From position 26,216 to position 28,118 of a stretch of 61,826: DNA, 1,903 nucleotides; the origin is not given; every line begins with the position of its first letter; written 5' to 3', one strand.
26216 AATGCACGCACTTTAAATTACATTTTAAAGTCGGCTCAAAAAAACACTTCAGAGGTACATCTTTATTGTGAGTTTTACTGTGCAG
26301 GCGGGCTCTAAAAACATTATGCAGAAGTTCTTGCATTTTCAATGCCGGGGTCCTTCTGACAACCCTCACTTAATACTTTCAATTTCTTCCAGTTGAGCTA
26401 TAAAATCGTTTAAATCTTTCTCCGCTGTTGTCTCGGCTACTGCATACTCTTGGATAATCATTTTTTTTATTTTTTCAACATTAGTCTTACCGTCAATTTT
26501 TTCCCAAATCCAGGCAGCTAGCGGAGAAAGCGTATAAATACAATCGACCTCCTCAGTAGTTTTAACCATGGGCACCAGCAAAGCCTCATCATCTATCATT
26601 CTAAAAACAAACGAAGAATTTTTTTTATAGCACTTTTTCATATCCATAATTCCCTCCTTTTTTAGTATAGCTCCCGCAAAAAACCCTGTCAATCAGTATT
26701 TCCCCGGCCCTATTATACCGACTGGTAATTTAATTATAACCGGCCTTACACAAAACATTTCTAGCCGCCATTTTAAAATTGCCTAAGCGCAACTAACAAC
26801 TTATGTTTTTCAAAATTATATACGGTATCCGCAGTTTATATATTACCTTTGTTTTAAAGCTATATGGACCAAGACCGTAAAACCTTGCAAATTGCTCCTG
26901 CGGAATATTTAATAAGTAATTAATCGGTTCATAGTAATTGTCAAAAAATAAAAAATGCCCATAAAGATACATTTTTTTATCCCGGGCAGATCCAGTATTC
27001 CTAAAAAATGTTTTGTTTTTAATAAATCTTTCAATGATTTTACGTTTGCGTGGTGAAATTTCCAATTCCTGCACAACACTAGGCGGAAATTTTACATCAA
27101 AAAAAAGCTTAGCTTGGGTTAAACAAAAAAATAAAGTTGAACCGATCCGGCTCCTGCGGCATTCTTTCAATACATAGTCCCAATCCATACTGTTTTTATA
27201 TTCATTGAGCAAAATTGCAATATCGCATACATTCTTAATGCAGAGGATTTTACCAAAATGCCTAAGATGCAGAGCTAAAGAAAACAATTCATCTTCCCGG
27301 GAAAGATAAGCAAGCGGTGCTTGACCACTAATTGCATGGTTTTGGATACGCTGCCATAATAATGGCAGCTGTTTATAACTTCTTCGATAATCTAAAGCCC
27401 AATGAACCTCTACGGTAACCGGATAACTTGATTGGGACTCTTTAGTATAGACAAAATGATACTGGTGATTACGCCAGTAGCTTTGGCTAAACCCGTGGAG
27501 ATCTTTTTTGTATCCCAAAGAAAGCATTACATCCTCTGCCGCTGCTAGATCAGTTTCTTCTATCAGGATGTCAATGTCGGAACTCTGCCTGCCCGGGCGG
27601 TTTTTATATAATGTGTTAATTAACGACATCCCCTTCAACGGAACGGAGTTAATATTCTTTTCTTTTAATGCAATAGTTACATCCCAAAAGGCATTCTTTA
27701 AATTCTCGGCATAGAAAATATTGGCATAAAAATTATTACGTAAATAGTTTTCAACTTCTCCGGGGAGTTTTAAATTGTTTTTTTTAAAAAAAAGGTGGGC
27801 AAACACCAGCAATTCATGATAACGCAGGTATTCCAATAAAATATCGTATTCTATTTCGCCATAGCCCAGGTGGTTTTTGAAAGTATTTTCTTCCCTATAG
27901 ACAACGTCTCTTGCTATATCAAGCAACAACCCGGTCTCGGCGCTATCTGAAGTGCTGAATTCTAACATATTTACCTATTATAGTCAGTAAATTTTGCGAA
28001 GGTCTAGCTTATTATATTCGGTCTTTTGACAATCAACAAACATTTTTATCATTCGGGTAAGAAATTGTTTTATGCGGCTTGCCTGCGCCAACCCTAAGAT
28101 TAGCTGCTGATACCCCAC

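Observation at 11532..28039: ~15-kb operon combining seven radical-SAM enzymes with RRE, kinase, NTase, glycosyltransferases, peptidase and exporter: candidate new RiPP-type system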

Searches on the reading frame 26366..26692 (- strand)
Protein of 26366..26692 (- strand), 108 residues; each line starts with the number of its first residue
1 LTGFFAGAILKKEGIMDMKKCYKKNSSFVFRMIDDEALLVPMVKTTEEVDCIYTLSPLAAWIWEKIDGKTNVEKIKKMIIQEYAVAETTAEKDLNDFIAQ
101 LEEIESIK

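Call 4: search_protein_families(library=pfam, proteins=[window:26366-26692:-], max_evalue=0.01)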
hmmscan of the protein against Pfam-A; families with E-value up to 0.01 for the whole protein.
window:26366-26692:- (108 aa): 1 family
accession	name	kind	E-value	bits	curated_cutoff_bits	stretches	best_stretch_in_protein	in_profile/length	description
PF05402.18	PqqD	-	1.9e-13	51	23.4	1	50-103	10-63/67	Coenzyme PQQ synthesis protein D (PqqD)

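Call 6: search_protein_families(library=ncbifam, proteins=[window:26366-26692:-], max_evalue=0.001)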
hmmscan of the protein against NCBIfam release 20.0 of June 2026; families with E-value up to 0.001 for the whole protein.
window:26366-26692:- (108 aa): 5 families
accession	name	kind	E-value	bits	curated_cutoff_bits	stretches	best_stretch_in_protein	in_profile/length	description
NF033536.1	lasso_PqqD_Bac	exception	3.8e-07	30.2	80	1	53-104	32-83/88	lasso peptide biosynthesis PqqD family chaperone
TIGR04248.1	SCM_PqqD_rel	equivalog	1.7e-06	28.2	100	1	49-101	23-75/84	SynChlorMet cassette protein ScmD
TIGR03859.1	PQQ_PqqD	equivalog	2.6e-06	27.2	46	1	52-104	26-77/81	pyrroloquinoline quinone biosynthesis peptide chaperone PqqD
NF002535.0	PRK02079.1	equivalog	0.00038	20.2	101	1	55-102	38-84/92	pyrroloquinoline quinone biosynthesis peptide chaperone PqqD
NF033530.1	lasso_PqqD_Strm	exception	0.00088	19.4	70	0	53-103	24-74/78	lasso peptide biosynthesis PqqD family chaperone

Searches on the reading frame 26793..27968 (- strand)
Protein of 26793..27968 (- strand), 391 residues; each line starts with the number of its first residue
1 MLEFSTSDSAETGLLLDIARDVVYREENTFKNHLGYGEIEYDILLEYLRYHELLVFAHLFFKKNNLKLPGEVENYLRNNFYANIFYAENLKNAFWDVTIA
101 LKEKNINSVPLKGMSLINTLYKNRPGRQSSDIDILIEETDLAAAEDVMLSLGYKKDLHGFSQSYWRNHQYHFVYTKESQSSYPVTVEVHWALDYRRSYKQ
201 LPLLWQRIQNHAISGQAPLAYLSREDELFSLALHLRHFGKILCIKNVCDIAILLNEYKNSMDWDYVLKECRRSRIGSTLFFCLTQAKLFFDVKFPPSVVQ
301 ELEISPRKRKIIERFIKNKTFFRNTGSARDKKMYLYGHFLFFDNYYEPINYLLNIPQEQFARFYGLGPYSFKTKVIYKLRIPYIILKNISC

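Call 4: search_protein_families(library=pfam, proteins=[window:26793-27968:-], max_evalue=0.01)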
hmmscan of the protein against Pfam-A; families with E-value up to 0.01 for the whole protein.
window:26793-27968:- (391 aa): 1 family
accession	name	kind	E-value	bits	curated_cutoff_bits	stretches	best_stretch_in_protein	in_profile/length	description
PF14907.12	NTP_transf_5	-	1.4e-43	149.7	31.2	1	40-290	4-248/249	Uncharacterised nucleotidyltransferase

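Call 6: search_protein_families(library=ncbifam, proteins=[window:26793-27968:-], max_evalue=0.001)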
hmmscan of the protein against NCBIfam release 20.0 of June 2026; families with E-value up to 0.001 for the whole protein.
window:26793-27968:- (391 aa): 0 families

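Call 48: search_solved_structures(query=window:26793-27968:-, max_evalue=1)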
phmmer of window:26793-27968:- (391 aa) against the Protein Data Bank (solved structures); distinct sequences matched with E-value up to 1: 0.
